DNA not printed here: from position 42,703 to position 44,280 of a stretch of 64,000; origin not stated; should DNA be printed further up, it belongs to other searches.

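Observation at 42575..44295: SAM-I riboswitch controls a threonine-synthase-like enzyme coupled to a GG-terminated sulfur carrier (MetM/MetO-type homocysteine synthesis?)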

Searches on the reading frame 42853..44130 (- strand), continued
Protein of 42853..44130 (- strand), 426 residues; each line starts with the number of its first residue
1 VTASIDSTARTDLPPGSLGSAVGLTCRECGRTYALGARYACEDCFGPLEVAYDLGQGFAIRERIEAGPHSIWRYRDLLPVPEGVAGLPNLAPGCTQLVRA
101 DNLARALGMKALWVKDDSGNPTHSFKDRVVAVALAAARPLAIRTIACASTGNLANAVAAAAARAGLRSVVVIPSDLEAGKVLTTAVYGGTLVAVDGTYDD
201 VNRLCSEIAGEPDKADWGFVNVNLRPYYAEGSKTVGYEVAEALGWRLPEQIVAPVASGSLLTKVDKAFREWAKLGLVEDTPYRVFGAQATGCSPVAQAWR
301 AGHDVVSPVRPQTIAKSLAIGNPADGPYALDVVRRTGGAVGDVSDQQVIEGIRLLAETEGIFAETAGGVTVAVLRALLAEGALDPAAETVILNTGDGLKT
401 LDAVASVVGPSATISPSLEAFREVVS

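Call 42: search_solved_structures(query=window:42853-44130:-, max_evalue=1e-25, show_alignments=5)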
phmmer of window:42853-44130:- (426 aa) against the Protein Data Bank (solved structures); distinct sequences matched with E-value up to 1e-25: 5.
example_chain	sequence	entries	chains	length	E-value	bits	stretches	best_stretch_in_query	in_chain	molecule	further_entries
2zsj_A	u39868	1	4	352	2.6e-54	188.1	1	71-420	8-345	Threonine synthase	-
1uim_A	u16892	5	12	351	1e-46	163.1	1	68-405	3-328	Threonine Synthase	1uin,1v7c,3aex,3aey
6cgq_A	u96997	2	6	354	1.2e-46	162.8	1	71-405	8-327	Threonine synthase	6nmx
2d1f_A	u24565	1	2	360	4.9e-43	150.9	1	68-405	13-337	Threonine synthase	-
1e5x_A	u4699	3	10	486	7.5e-29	104.2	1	93-401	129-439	THREONINE SYNTHASE | THREONINE SYNTHASE 1, CHLOROPLASTIC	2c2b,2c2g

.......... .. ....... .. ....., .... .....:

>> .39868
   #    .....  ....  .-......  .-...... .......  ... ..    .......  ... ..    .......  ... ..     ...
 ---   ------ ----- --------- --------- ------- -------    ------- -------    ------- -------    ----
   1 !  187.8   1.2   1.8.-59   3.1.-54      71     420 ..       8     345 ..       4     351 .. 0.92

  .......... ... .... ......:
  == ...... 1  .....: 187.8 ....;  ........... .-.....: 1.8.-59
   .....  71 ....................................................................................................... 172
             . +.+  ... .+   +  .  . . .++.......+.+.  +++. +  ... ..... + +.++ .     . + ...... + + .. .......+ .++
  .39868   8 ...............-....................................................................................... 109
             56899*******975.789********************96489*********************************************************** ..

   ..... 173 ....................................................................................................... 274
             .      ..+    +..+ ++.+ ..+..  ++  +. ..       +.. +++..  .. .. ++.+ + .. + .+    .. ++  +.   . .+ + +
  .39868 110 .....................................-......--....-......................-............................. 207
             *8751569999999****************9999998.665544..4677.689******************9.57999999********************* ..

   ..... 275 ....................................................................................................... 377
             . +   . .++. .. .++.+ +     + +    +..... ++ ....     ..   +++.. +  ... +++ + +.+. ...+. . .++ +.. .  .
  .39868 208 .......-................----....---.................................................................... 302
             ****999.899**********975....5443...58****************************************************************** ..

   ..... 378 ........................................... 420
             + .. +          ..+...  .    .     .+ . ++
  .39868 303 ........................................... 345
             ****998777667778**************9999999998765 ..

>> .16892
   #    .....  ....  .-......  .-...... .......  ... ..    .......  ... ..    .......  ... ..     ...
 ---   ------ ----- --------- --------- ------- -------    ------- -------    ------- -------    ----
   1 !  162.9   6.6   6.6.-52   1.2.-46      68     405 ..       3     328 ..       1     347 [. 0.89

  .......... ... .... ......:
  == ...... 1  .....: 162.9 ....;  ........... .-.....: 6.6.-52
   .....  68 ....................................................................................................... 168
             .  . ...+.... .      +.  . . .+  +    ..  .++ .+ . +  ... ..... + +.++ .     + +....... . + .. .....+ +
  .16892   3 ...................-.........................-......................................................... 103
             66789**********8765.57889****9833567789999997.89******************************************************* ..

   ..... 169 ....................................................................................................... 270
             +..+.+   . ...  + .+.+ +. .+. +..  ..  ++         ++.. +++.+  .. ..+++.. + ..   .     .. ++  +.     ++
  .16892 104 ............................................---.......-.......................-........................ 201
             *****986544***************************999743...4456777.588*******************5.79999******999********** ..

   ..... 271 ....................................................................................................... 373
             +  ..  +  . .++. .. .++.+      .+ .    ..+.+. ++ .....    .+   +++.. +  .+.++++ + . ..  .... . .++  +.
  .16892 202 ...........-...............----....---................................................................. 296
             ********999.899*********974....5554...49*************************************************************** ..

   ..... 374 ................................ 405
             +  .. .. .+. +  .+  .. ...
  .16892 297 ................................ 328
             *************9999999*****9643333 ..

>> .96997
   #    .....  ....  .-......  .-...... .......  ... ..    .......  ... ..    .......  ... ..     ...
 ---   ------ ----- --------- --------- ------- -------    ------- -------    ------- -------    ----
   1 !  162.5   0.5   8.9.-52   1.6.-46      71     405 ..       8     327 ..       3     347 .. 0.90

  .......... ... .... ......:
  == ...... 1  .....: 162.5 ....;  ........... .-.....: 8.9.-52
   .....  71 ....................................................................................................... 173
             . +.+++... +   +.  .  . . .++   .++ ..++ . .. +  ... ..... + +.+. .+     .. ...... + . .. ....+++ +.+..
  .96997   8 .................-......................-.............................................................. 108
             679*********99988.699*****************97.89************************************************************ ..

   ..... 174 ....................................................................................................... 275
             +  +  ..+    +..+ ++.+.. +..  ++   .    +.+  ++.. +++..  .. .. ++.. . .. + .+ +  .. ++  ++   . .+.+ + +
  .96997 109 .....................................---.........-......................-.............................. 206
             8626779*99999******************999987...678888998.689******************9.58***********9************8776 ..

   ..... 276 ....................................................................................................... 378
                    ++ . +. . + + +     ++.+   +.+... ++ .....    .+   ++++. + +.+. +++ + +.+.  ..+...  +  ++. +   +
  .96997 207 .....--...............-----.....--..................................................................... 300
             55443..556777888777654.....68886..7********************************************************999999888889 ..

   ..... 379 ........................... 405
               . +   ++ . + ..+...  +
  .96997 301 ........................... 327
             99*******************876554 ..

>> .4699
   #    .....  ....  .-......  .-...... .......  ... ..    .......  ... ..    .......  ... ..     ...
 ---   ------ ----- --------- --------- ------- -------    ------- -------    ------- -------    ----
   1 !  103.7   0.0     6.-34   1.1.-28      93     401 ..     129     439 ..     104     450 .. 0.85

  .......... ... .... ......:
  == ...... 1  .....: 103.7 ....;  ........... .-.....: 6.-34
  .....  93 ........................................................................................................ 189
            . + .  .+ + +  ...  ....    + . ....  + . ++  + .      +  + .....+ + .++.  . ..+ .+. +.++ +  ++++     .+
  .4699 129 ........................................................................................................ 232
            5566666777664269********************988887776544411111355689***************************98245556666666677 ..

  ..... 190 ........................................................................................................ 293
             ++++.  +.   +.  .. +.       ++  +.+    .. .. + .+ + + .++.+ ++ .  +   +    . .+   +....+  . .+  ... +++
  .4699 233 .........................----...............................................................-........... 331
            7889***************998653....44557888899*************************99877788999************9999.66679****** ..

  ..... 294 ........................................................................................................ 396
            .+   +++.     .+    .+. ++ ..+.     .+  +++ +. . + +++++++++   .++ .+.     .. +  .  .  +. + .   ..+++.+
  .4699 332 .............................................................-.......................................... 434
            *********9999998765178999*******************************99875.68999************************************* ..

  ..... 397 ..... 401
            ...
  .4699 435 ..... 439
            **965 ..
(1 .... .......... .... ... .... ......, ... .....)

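Call 55: list_cluster_members(proteins=[L026:7989-9275:+, L058:8007-9287:+, L061:8004-9281:+, L064:7938-9251:+, L069:7953-9230:+, L070:7962-9233:+, L072:7959-9242:+, L057:7962-9242:+, L051:7983-9272:+, L021:7938-9251:+])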
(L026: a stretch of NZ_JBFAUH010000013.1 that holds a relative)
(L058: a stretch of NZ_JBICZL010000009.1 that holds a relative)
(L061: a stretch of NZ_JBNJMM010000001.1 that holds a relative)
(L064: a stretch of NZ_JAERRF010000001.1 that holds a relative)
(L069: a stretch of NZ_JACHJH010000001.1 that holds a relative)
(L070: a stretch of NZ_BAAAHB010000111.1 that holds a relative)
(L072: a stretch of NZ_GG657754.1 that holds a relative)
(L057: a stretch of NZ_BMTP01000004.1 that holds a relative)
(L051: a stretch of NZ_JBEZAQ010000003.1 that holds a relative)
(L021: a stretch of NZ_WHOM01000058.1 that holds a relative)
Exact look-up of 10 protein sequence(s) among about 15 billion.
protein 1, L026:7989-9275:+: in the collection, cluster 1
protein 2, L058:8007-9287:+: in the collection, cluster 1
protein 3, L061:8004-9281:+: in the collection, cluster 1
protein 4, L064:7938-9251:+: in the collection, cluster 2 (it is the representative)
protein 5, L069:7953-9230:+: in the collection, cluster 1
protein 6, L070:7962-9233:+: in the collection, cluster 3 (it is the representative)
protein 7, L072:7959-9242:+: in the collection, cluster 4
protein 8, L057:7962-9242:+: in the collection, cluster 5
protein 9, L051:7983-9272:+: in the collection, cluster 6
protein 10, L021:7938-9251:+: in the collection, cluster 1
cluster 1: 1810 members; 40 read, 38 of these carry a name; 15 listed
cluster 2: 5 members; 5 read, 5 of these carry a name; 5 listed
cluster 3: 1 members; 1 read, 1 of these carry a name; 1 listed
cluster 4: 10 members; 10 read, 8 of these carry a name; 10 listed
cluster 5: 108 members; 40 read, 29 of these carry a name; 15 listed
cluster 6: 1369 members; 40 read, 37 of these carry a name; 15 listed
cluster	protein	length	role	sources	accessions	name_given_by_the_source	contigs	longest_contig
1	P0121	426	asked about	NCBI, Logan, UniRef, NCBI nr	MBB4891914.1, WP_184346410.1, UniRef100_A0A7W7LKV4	threonine synthase [Streptomyces olivoverticillatus] | Threonine synthase n=1 Tax=Streptomyces olivoverticillatus TaxID=66427 ...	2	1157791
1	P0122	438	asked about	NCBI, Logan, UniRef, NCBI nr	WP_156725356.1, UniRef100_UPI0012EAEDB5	threonine synthase [Streptomyces apocyni] | threonine synthase n=1 Tax=Streptomyces apocyni TaxID=2654677 RepID=UPI0012EAEDB5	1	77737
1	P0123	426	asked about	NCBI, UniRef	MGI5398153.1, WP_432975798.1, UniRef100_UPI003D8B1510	threonine synthase [Streptomyces sp. CA-135486] | threonine synthase n=1 Tax=Streptomyces sp. CA-135486 TaxID=3240049 RepID=UPI003D8B1510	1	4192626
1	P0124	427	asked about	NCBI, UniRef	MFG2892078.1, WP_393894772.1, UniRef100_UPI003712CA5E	threonine synthase [Streptomyces sp. NPDC048248] | threonine synthase n=1 Tax=Streptomyces sp. NPDC048248 TaxID=3365523 RepID=UPI003712CA5E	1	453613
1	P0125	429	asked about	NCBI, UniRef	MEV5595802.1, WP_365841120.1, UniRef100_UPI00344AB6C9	threonine synthase [Streptomyces sp. NPDC052496] | threonine synthase n=1 Tax=Streptomyces sp. NPDC052496 TaxID=3154951 RepID=UPI00344AB6C9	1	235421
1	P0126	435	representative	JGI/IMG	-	threonine synthase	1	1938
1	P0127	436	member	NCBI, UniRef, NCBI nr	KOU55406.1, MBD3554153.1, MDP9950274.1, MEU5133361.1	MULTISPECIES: threonine synthase [Streptomyces] | threonine synthase n=1 Tax=Streptomyces TaxID=1883 RepID=UPI0004C0A865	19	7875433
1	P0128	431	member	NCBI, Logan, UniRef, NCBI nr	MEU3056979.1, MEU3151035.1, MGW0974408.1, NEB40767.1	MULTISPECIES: threonine synthase [Streptomyces] | threonine synthase n=1 Tax=Streptomyces TaxID=1883 RepID=UPI0013C9723F | threonine synthase [Streptomyces sp. SID14515]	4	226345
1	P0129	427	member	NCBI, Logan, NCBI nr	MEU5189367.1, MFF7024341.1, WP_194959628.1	threonine synthase [Streptomyces klenkii] | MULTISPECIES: threonine synthase [Streptomyces]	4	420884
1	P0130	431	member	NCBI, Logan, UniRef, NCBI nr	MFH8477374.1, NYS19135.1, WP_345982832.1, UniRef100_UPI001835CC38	threonine synthase [Streptomyces sp. DSS69] | threonine synthase n=1 Tax=unclassified Streptomyces TaxID=2593676 RepID=UPI001835CC38 | threonine synthase [Streptomyces sp. SJ1-7]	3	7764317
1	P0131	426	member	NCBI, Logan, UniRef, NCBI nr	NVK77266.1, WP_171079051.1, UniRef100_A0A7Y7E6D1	threonine synthase [Streptomyces morookaense] | Threonine synthase n=1 Tax=Streptomyces morookaense TaxID=1970 RepID=A0A7Y7E6D1_STRMO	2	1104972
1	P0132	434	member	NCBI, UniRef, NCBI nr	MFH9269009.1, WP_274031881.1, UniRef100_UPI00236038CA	threonine synthase [Streptomyces sp. NPDC017546] | threonine synthase n=1 Tax=unclassified Streptomyces TaxID=2593676 RepID=UPI00236038CA | threonine synthase [Streptomyces sp. MMBL 11-1]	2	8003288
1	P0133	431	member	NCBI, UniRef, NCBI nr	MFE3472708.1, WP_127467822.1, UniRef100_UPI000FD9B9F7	threonine synthase [Streptomyces sp. B27] | threonine synthase n=1 Tax=Streptomyces TaxID=1883 RepID=UPI000FD9B9F7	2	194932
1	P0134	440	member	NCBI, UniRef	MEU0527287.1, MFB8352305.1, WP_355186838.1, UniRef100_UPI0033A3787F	threonine synthase [Streptomyces niveus] | threonine synthase n=1 Tax=Streptomyces niveus TaxID=193462 RepID=UPI0033A3787F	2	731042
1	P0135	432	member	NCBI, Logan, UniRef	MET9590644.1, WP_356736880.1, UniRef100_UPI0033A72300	threonine synthase [Streptomyces sp. NPDC006516] | threonine synthase n=1 Tax=Streptomyces sp. NPDC006516 TaxID=3154309 RepID=UPI0033A72300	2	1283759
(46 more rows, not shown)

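Call 62: predict_structure(alignment_id=A1)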
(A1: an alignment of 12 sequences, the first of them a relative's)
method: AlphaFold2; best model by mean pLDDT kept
length: 426 residues; sequences in the alignment: 12
mean_pLDDT: 68.6   pTM: 0.69
mean pLDDT of the five models: 68.6, 65.7, 62.6, 48.5, 44.9
residues with pLDDT >= 90: 45; 70-90: 174; 50-70: 135; < 50: 72
segments of 3 or more residues with pLDDT < 50: 1-19, 120-123, 177-187, 221-229, 311-323, 395-408
pLDDT, mean of each block of 10 residues (from residue 1): 32 42 69 70 66 62 81 71 58 77 93 73 54 59 56 57 64 57 48 74 74 64 46 78 91 70 80 82 85 79 69 42 64 88 83 80 71 91 93 53 39 85 77
secondary structure, 60 per line:
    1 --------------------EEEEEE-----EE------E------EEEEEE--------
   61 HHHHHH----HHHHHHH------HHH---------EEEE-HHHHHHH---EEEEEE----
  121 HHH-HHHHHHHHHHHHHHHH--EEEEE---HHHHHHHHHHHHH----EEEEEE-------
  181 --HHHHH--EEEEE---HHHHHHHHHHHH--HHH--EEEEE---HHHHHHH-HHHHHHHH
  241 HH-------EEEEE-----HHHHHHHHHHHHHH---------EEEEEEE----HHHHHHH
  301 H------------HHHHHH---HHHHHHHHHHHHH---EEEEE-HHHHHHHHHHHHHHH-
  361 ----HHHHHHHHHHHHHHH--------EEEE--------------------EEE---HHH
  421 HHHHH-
elements in order: E21-26 E47-52 H61-66 H71-77 E96-99 H101-107 E111-116 H125-140 E143-147 H151-163 E168-173 H183-187 E190-194 H198-209 E217-221 H225-231 H233-242 E250-254 H260-273 E283-289 H294-301 H314-319 H323-335 E339-343 H345-359 H365-379 E388-391 E412-414 H418-425
